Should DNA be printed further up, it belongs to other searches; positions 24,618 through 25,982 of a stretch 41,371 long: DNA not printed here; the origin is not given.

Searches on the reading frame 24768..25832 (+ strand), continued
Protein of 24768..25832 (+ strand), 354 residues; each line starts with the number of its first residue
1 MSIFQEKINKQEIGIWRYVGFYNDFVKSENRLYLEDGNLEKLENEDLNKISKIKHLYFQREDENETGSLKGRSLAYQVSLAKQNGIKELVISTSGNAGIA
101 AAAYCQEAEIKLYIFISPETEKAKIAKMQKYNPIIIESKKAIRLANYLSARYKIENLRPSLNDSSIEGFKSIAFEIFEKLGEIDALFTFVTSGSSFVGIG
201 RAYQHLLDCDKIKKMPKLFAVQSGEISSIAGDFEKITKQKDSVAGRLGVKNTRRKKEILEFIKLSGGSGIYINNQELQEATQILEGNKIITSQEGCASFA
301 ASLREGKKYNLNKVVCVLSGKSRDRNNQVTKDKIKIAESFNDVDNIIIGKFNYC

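Call 83: fold_search(model_id=the predicted structure, library=pdb)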
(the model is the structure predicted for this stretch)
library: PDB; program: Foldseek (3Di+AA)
matches with E <= 10: 1756; with E <= 0.001: 510
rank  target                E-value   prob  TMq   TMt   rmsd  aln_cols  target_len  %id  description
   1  6nmx_D                2.6e-21  1.00  0.77  0.79   6.0       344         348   23  Threonine synthase from Bacillus subtilis ATCC 6633 with PLP and APPA (released 2019-03-13)
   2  6nmx_B                3.0e-21  1.00  0.77  0.78   5.9       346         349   22  Threonine synthase from Bacillus subtilis ATCC 6633 with PLP and APPA (released 2019-03-13)
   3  6cgq_B                5.2e-21  1.00  0.77  0.79   5.8       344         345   22  Threonine synthase from Bacillus subtilis ATCC 6633 with PLP and PLP-Ala (released 2019-02-27)
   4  6nmx_A                1.1e-20  1.00  0.76  0.77  11.5       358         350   21  Threonine synthase from Bacillus subtilis ATCC 6633 with PLP and APPA (released 2019-03-13)
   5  2zsj_A                1.3e-20  1.00  0.78  0.78  11.9       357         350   21  Crystal structure of threonine synthase from Aquifex aeolicus VF5 (released 2008-10-21)
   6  2zsj_D                3.7e-20  1.00  0.77  0.78  11.5       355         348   21  Crystal structure of threonine synthase from Aquifex aeolicus VF5 (released 2008-10-21)
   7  2d1f_A                5.5e-20  1.00  0.72  0.73   4.0       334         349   20  Structure of Mycobacterium tuberculosis threonine synthase (released 2006-09-05)
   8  6cgq_A                6.2e-20  1.00  0.75  0.78   8.7       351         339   21  Threonine synthase from Bacillus subtilis ATCC 6633 with PLP and PLP-Ala (released 2019-02-27)
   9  1v7c_A                1.5e-18  1.00  0.77  0.77   3.2       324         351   20  Crystal structure of threonine synthase from thermus thermophilus hb8 in complex with a substrate analogue (released 2003-12-30)
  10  1uin_A                1.0e-17  1.00  0.72  0.73   3.9       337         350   21  Crystal Structure of Threonine Synthase from Thermus Thermophilus HB8, Trigonal Crystal Form (released 2003-11-18)
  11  2gn0_MODEL_1_C        1.5e-17  1.00  0.68  0.73   3.3       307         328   19  Crystal structure of dimeric biodegradative threonine deaminase (TdcB) from Salmonella typhimurium at 1.7 A re (released 2006-11-07)
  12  1uin_B                4.4e-17  1.00  0.71  0.73   4.0       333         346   21  Crystal Structure of Threonine Synthase from Thermus Thermophilus HB8, Trigonal Crystal Form (released 2003-11-18)
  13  2c2b_A                6.3e-17  1.00  0.79  0.64  13.0       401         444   14  Crystallographic structure of Arabidopsis thaliana Threonine synthase complexed with pyridoxal phosphate and S-adenosy (released 2005-11-28)
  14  1uim_A                8.0e-17  1.00  0.72  0.73   3.6       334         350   21  Crystal Structure of Threonine Synthase from Thermus Thermophilus HB8, Orthorhombic Crystal Form (released 2003-11-18)
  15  3aey_B                8.0e-17  1.00  0.72  0.73   4.0       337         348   20  Apo form of threonine synthase from Thermus thermophilus HB8 (released 2010-11-17)
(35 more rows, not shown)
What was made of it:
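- On Threonine synthase, for the adjacent PLP enzyme: The fold is closest to ThrC (TM 0.77, call 83).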
